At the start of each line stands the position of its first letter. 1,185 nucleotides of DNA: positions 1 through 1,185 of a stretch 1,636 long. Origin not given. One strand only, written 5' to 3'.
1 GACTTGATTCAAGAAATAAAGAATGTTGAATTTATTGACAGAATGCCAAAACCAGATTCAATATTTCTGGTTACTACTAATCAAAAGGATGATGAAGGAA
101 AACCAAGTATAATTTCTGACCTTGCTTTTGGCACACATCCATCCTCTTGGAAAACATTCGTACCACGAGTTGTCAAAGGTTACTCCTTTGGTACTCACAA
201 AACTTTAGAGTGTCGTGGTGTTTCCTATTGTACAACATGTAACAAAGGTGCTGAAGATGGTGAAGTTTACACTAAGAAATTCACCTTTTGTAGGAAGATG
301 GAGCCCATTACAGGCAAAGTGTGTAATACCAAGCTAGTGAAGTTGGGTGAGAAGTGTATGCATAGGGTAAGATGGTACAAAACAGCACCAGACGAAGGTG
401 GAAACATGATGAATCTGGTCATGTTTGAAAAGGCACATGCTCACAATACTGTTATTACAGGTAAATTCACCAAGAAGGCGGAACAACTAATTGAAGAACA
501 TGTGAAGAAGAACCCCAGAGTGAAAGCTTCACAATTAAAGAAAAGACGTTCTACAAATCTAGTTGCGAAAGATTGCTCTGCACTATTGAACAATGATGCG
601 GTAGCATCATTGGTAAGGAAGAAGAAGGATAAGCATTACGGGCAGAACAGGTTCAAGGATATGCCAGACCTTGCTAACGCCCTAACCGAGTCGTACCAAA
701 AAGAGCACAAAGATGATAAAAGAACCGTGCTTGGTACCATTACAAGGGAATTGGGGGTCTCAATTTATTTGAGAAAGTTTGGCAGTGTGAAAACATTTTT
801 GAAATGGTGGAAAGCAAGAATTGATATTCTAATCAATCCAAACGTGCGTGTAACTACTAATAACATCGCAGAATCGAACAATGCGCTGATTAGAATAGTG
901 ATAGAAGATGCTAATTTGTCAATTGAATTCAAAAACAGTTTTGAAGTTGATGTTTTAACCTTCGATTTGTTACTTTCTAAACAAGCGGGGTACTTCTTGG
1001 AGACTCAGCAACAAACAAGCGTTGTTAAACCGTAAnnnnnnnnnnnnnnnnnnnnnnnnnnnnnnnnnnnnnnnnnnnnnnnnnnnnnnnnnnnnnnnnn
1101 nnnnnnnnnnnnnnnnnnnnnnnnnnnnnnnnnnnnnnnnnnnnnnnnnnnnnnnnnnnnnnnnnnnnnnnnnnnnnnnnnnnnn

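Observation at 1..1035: Mutator-like (MULE/IS256-superfamily) transposase-derived gene in a yeast-like genome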

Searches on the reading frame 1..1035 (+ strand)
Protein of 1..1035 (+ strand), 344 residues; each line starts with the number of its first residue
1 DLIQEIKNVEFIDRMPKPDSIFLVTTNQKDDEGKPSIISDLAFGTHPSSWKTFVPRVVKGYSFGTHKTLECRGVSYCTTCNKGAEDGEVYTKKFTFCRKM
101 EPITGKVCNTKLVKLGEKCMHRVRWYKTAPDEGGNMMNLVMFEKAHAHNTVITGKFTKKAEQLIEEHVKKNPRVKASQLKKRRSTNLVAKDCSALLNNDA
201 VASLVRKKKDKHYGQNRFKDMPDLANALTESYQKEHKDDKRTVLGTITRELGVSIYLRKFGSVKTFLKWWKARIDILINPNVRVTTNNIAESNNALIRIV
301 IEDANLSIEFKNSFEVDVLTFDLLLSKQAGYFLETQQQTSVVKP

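Call 4: search_protein_families(library=pfam, proteins=[window:1-1035:+], max_evalue=10)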
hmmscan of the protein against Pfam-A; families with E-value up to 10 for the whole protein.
window:1-1035:+ (344 aa): 1 family
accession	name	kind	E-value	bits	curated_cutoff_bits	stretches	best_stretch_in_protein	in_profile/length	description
PF14869.12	DUF4488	-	0.002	18.5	27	1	132-182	33-81/123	Domain of unknown function (DUF4488)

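Call 5: search_protein_families(library=ncbifam, proteins=[window:1-1035:+], max_evalue=10)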
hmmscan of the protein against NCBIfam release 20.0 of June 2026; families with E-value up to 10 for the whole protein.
window:1-1035:+ (344 aa): 1 family
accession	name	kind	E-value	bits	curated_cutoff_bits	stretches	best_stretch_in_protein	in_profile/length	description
NF047489.2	adhesinLsa23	equivalog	0.023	14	270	1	45-96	83-135/202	surface adhesion protein Lsa23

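Call 6: search_solved_structures(query=window:1-1035:+, max_evalue=10)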
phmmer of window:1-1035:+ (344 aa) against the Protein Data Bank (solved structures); distinct sequences matched with E-value up to 10: 0.

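Call 7: find_homologous_proteins(query=window:1-1035:+, max_evalue=0.001)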
Query window:1-1035:+: 1105 candidates shared short words with the query, none scored E <= 0.001.

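Call 16: search_protein_representatives(protein=window:1-1035:+)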
Query: 344 residues. Proteins with E-value up to 0.001 (for the whole library): 2; up to 1e-10: 0; up to 1e-30: 0. The best 2 are listed.
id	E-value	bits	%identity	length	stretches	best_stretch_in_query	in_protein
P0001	3.3e-08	49.5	40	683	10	151-180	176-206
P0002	1.0e-04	38.0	28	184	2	33-181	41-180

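Call 18: find_encoding_contigs(protein=P0002, flank=10000, max_places=10)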
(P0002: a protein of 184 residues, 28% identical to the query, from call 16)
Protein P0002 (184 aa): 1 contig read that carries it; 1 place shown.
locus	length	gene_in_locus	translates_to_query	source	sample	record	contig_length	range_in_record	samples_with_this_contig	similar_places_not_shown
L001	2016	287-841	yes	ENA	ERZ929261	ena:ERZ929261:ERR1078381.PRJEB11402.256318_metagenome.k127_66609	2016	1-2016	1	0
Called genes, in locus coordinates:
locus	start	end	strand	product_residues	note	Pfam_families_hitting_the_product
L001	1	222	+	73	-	?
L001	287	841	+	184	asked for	-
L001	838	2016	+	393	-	?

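Call 23: search_protein_families(library=pfam, proteins=[L001:838-2016:+, P0002], max_evalue=10)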
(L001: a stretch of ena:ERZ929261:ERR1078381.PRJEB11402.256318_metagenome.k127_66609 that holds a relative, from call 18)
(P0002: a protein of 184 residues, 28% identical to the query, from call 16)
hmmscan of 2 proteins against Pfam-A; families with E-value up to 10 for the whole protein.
L001:838-2016:+ (393 aa): 0 families

P0002 (184 aa): 5 families
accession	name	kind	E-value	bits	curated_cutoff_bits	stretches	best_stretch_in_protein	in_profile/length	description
PF23472.1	LysM2_CERK1_LYK3_4_5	-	0.14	12.6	27.4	1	8-28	17-37/56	LYK3/4/5 LysM2 domain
PF03101.21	FAR1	-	0.18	13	28.1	1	98-148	33-86/90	FAR1 DNA-binding domain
PF19561.4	DUF6083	-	0.23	11.7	27.1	1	105-141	5-42/112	Family of unknown function (DUF6083)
PF00097.31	zf-C3HC4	-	0.39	11.1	21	1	78-100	15-37/40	Zinc finger, C3HC4 type (RING finger)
PF12773.13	DZR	-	0.74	10.5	27.3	1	83-101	24-42/45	Double zinc ribbon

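Call 25: find_homologous_proteins(query=L001:838-2016:+, max_evalue=0.001)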
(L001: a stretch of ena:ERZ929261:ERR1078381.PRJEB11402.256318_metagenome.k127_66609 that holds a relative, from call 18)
Query L001:838-2016:+: 4569 candidates shared short words with the query, none scored E <= 0.001.

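Call 58: predict_structure(alignment_id=A3)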
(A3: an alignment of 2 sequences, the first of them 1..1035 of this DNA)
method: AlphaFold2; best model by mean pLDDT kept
length: 344 residues; sequences in the alignment: 2
mean_pLDDT: 34.6   pTM: 0.27
mean pLDDT of the five models: 34.6, 34.2, 31.3, 30.8, 30.0
residues with pLDDT >= 90: 0; 70-90: 0; 50-70: 10; < 50: 334
segments of 3 or more residues with pLDDT < 50: 1-21, 23-129, 131-135, 143-229, 231-233, 235-268, 270-344
pLDDT, mean of each block of 10 residues (from residue 1): 24 34 42 35 33 38 38 26 26 27 30 33 48 48 40 31 33 25 26 37 43 33 45 44 35 37 46 36 32 31 32 31 33 29 26
secondary structure, 60 per line:
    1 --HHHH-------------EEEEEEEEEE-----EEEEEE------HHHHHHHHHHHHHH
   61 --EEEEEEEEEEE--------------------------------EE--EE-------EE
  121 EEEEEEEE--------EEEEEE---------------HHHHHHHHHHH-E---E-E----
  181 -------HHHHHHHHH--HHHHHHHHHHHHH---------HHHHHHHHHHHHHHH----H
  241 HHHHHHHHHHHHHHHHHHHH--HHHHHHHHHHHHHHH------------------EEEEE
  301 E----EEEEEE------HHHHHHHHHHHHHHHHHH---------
elements in order: H3-6 E20-29 E35-40 H47-60 E63-73 E119-128 E137-142 H158-168 H188-196 H199-211 H221-235 H240-260 H263-277 E296-301 E306-311 H318-335

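Call 63: find_encoding_contigs(protein=window:43-1035:+, flank=10000)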
Protein window:43-1035:+ (330 aa): no gene with exactly this product is on record in the collection.

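Call 65: search_protein_families(library=pfam, proteins=[L001:1-219:+], max_evalue=1)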
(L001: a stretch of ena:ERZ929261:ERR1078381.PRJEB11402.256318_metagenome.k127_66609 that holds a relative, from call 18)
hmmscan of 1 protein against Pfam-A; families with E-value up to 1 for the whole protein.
L001:1-219:+ (73 aa): 1 family
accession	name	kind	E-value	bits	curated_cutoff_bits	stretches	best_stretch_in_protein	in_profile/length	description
PF15943.11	YdaS_toxin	-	0.11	12.8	30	1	34-64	15-43/65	Bacterial toxin YdaS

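Call 71: search_protein_families(library=ncbifam, proteins=[L001:838-2016:+, P0002, L001:1600-2016:+], max_evalue=10)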
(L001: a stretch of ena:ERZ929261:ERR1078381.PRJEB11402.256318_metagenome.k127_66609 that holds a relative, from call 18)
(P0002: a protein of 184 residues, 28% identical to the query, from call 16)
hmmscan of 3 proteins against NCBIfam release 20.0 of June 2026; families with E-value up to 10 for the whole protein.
L001:838-2016:+ (393 aa): 3 families
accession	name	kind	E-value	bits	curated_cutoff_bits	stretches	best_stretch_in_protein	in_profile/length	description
NF033543.2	transpos_IS256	equivalog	0.0011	18.1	150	1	214-325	208-318/338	IS256 family transposase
NF040481.1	YdcK_fam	equivalog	0.09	11.7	350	1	243-279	165-202/326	YdcK family protein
NF000908.1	PRK00089.1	equivalog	0.094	12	237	1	294-374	53-134/291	GTPase Era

P0002 (184 aa): 0 families

L001:1600-2016:+ (139 aa): 1 family
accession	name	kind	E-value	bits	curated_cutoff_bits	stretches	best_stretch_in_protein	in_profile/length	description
NF000908.1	PRK00089.1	equivalog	0.012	14.9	237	1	40-121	53-135/291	GTPase Era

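Call 76: search_protein_families(library=phrogs, proteins=[L001:838-2016:+, window:1-1035:+, P0002], max_evalue=10)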
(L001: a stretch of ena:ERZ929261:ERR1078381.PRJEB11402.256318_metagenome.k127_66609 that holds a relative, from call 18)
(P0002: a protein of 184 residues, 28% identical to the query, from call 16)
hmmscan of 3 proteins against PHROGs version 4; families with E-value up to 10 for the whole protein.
L001:838-2016:+ (393 aa): 1 family
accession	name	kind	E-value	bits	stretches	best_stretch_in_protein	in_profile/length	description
phrog_14372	-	unknown function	0.38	12.1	1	65-100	7-44/69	-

window:1-1035:+ (344 aa): 0 families

P0002 (184 aa): 1 family
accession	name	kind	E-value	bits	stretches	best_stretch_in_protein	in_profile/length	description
phrog_8990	-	other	0.2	12.9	1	119-181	33-90/115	sigma 54 modulation protein/ribosomal protein S30EA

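Call 79: search_dna_similar(query=L001:838-2016:+, collection=plasmids, mode=protein, max_evalue=10, max_rows=15)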
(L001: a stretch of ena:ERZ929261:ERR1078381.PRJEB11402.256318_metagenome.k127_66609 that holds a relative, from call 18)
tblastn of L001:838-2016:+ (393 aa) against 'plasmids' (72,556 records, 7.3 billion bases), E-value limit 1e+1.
Records with a match: 5; places in all: 5; records where one place covers at least 80% of the query: 0.
Best place of each record, by identity: <60% 5.
By first word of the organism name: Pseudomonas 3; Streptomyces 2.
By predicted mobility (MOB-suite, as given by PLSDB): non-mobilizable 5.
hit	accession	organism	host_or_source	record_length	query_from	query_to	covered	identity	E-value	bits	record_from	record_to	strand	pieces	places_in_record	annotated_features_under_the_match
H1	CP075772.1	Pseudomonas aeruginosa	Homo sapiens,Cell culture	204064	164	292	33%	28.9%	5e-1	40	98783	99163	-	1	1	hypothetical protein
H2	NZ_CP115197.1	Pseudomonas aeruginosa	Homo sapiens,culture samples from human ...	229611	164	292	33%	28.9%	5e-1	40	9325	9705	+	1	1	hypothetical protein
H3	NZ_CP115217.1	Pseudomonas aeruginosa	Homo sapiens,culture samples from human ...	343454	164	292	33%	28.9%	5e-1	40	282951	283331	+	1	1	hypothetical protein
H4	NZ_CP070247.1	Streptomyces californicus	DSMZ Isolate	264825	280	352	19%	31.5%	3e+0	38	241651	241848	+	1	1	three component ABC system middle component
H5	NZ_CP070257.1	Streptomyces californicus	DSMZ Isolate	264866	280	352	19%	31.5%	3e+0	38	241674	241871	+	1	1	three component ABC system middle component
